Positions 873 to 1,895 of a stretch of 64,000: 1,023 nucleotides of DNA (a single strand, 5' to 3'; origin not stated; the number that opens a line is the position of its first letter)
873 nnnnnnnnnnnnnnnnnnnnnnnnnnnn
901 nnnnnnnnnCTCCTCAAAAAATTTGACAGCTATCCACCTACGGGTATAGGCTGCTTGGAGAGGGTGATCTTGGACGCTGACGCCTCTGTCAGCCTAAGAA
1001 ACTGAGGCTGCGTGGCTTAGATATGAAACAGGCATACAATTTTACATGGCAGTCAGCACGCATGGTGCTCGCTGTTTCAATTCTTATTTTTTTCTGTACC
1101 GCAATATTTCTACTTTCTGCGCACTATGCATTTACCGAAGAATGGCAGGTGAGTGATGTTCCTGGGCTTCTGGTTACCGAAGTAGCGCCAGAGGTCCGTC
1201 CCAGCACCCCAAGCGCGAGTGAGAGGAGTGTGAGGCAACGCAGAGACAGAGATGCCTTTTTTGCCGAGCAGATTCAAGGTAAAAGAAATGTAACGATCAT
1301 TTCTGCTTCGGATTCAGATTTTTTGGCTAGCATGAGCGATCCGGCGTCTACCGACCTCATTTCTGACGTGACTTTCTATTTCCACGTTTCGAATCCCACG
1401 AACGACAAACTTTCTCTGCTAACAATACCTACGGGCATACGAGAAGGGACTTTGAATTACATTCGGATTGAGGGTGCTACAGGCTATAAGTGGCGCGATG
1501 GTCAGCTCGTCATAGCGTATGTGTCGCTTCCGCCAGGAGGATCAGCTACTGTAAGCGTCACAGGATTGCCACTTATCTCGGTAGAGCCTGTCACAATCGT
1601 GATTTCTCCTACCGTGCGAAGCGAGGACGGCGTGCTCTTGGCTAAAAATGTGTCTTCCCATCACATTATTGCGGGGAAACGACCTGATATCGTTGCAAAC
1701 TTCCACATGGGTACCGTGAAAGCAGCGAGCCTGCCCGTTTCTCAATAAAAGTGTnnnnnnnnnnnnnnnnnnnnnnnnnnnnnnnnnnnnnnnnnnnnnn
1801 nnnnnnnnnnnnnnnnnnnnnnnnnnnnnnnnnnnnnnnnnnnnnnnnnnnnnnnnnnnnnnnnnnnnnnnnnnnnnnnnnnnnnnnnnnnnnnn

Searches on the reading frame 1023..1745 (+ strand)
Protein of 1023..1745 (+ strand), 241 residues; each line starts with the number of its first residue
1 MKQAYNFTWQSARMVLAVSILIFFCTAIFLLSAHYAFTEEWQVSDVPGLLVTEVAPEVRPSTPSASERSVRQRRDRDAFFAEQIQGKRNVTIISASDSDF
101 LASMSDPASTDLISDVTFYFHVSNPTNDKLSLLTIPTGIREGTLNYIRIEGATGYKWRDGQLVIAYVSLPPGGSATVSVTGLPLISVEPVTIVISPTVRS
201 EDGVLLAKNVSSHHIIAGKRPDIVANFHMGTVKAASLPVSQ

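Call 59: find_encoding_contigs(protein=window:1023-1745:+, flank=10000, max_places=2)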
Protein window:1023-1745:+ (241 aa): 8 contigs read that carry it; 2 places shown.
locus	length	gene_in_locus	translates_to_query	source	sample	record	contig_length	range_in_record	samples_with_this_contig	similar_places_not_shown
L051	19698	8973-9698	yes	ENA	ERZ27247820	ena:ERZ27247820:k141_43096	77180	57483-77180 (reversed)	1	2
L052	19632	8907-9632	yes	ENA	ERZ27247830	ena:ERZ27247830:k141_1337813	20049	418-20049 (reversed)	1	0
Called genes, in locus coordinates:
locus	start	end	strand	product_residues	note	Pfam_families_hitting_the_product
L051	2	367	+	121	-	?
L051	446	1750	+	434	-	-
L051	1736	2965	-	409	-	PF00171:Aldedh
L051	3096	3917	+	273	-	-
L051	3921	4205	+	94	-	-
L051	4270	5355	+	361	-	PF01636:APH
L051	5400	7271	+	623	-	PF00171:Aldedh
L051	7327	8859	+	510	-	PF02518:HATPase_c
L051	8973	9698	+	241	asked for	-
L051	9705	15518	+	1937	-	PF05593:RHS_repeat, PF25023:TEN_YD-shell, PF05593:RHS_repeat, PF25023:TEN_YD-shell, PF05593:RHS_repeat, PF25023:TEN_YD-shell, PF05593:RHS_repeat (weak), PF25023:TEN_YD-shell, +1 more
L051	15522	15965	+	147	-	PF14106:DUF4279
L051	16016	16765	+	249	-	-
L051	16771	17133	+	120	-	-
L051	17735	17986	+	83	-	PF04014:MazE_antitoxin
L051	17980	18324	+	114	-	PF02452:PemK_toxin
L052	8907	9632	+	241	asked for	-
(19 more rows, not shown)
